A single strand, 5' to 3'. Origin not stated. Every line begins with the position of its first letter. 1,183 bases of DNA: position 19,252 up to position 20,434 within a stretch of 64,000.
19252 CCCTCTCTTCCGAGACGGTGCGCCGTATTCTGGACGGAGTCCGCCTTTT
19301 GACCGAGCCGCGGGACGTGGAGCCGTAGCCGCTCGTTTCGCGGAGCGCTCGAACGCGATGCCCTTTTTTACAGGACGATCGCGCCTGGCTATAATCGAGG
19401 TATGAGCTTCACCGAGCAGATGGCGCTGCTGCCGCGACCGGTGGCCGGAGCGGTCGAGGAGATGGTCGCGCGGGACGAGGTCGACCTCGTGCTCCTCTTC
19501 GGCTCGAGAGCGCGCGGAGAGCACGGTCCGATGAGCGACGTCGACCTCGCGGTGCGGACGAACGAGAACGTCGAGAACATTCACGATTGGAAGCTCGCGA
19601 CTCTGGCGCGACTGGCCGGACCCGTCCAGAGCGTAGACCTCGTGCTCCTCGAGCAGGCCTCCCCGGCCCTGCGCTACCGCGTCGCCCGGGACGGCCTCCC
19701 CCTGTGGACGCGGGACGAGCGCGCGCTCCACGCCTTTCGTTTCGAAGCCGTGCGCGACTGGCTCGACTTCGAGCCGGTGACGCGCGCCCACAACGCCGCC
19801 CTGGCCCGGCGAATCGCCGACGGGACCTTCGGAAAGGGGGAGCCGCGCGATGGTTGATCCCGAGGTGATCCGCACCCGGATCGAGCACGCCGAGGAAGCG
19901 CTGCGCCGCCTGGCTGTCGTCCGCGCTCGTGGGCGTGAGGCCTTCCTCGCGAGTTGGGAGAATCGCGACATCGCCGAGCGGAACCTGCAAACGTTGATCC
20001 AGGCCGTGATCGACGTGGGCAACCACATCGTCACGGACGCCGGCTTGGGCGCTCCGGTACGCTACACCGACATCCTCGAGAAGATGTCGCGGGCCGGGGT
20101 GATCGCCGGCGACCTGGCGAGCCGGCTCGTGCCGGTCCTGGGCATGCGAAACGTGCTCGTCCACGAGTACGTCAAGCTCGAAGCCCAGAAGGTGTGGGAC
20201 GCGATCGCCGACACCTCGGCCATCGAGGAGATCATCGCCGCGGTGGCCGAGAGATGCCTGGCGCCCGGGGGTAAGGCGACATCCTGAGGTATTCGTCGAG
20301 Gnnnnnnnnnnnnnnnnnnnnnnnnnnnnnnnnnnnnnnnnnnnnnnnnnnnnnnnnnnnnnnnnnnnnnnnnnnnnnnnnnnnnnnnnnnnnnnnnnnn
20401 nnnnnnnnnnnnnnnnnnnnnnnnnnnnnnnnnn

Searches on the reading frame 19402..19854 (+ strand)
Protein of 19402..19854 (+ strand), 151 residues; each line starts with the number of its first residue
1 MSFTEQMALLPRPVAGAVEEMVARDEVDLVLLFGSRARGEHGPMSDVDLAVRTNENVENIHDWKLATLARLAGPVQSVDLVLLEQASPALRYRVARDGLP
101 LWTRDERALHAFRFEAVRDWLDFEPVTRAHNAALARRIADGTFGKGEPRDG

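Call 27: search_protein_families(library=pfam, proteins=[window:19402-19854:+], max_evalue=0.01)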
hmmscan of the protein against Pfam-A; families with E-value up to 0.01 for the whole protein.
window:19402-19854:+ (151 aa): 2 families
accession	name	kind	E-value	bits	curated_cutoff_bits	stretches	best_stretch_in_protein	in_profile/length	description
PF18765.7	Polbeta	-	8e-15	55.2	26.9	1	23-106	9-92/93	Polymerase beta, Nucleotidyltransferase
PF01909.29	NTP_transf_2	-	4.3e-10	40.3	21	1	18-67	5-59/93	Nucleotidyltransferase domain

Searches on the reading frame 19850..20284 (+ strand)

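Call 27: search_protein_families(library=pfam, proteins=[window:19850-20284:+], max_evalue=0.01)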
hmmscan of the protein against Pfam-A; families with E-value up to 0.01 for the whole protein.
window:19850-20284:+ (145 aa): 1 family
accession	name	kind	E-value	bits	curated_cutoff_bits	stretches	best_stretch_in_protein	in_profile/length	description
PF01934.22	HepT-like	-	3e-26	91.9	23.5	1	15-128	2-116/120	Ribonuclease HepT-like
